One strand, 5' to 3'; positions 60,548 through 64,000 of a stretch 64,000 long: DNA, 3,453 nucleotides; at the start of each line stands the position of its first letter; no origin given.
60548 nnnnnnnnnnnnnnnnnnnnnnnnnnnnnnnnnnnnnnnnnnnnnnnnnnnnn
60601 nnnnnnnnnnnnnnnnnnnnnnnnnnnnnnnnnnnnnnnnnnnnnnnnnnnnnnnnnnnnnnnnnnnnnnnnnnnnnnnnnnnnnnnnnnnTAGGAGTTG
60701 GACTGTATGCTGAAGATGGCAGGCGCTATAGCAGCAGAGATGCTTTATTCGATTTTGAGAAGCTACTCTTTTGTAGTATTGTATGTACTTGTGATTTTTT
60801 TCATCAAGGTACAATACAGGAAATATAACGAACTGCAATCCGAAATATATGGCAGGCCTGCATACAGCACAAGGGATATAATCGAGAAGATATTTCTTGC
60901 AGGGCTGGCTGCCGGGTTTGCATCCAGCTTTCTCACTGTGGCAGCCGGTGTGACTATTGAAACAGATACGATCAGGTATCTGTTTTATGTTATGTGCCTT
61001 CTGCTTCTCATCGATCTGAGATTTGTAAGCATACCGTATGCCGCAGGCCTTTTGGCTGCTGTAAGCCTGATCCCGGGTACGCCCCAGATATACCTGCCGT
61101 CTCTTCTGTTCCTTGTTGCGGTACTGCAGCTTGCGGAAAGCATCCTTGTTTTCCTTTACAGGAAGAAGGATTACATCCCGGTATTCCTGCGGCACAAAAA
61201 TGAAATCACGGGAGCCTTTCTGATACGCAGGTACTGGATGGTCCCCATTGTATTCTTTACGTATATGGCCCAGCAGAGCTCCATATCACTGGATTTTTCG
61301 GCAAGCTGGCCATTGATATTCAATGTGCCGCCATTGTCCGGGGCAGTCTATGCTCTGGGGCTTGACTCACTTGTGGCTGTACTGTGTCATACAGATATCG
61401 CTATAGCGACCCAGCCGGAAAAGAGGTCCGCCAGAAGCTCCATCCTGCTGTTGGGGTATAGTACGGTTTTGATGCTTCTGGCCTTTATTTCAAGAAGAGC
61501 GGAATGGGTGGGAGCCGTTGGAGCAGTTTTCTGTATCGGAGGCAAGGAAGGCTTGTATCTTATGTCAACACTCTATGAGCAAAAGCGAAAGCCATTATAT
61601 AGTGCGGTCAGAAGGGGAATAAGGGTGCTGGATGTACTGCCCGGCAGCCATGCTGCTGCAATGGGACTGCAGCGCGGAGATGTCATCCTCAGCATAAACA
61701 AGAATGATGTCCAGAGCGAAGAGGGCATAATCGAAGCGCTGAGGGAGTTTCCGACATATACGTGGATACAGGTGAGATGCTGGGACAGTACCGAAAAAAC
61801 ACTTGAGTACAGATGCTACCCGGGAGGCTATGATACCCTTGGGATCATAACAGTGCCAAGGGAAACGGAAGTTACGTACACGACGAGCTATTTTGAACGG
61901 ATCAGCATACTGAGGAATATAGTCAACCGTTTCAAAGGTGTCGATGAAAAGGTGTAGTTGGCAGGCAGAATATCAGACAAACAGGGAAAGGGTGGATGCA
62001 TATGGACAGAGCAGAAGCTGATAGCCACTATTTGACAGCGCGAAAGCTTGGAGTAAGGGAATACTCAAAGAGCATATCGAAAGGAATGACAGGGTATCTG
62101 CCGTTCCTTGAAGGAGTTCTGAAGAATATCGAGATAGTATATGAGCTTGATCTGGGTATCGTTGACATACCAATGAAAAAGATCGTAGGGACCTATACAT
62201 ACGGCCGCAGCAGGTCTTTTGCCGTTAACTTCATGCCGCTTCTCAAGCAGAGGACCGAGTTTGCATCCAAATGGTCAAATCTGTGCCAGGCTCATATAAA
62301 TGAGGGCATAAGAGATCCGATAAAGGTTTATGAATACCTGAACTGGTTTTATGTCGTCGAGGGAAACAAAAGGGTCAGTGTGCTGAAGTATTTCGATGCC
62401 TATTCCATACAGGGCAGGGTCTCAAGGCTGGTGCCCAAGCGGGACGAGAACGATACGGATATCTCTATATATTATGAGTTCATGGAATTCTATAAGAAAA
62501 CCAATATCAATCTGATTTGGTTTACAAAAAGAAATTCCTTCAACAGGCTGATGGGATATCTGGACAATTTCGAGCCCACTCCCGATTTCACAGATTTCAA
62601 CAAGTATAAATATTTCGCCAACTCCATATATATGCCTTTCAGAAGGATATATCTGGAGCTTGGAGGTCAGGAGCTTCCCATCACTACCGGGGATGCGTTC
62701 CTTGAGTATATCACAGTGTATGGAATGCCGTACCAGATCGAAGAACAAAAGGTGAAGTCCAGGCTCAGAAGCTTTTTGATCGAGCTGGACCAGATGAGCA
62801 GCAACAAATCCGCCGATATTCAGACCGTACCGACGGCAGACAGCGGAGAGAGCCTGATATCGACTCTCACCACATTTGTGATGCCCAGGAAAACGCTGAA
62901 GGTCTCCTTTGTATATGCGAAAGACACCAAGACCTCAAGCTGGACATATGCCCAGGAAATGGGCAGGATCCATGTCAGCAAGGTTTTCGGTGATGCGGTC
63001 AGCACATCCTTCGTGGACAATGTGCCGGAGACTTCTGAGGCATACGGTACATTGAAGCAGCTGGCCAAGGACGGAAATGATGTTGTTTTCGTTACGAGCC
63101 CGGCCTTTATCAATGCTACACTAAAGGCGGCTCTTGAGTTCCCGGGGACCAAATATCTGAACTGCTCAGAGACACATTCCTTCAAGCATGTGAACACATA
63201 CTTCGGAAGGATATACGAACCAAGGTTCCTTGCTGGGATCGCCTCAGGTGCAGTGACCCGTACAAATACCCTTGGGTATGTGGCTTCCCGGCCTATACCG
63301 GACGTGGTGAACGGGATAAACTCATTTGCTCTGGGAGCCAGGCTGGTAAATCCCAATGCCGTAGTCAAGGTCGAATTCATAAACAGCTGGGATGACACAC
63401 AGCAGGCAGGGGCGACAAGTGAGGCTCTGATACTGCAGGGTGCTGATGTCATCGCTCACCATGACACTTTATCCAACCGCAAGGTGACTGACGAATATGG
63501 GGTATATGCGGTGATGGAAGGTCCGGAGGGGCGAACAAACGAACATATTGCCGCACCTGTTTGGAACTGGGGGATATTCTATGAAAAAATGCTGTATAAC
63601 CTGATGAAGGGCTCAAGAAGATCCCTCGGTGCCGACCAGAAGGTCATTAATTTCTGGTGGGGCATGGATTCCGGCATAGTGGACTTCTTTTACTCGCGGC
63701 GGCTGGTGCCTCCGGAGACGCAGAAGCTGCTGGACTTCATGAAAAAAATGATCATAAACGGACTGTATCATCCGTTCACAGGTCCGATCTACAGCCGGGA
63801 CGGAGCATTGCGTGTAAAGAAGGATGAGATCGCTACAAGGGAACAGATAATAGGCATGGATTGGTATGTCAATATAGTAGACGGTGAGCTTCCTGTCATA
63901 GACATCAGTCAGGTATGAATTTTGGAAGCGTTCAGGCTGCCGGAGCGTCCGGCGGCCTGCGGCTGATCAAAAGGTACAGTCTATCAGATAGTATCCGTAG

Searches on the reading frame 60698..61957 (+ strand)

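Call 49: search_protein_families(library=pfam, proteins=[window:60698-61957:+], max_evalue=0.0001)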
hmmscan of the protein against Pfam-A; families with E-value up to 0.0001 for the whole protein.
window:60698-61957:+ (419 aa): 2 families
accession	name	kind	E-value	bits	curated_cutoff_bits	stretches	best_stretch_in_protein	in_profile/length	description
PF17820.7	PDZ_6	-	2.4e-08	34.1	27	1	310-349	2-41/54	PDZ domain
PF00595.29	PDZ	-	9.4e-06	26.4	23.2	1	305-339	24-58/81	PDZ domain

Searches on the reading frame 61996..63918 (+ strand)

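Call 49: search_protein_families(library=pfam, proteins=[window:61996-63918:+], max_evalue=0.0001)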
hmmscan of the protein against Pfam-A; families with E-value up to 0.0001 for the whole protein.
window:61996-63918:+ (640 aa): 1 family
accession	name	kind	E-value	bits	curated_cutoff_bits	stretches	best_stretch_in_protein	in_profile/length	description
PF02608.20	Bmp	-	9.7e-32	110.6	24.1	1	302-588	3-293/301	ABC transporter substrate-binding protein PnrA-like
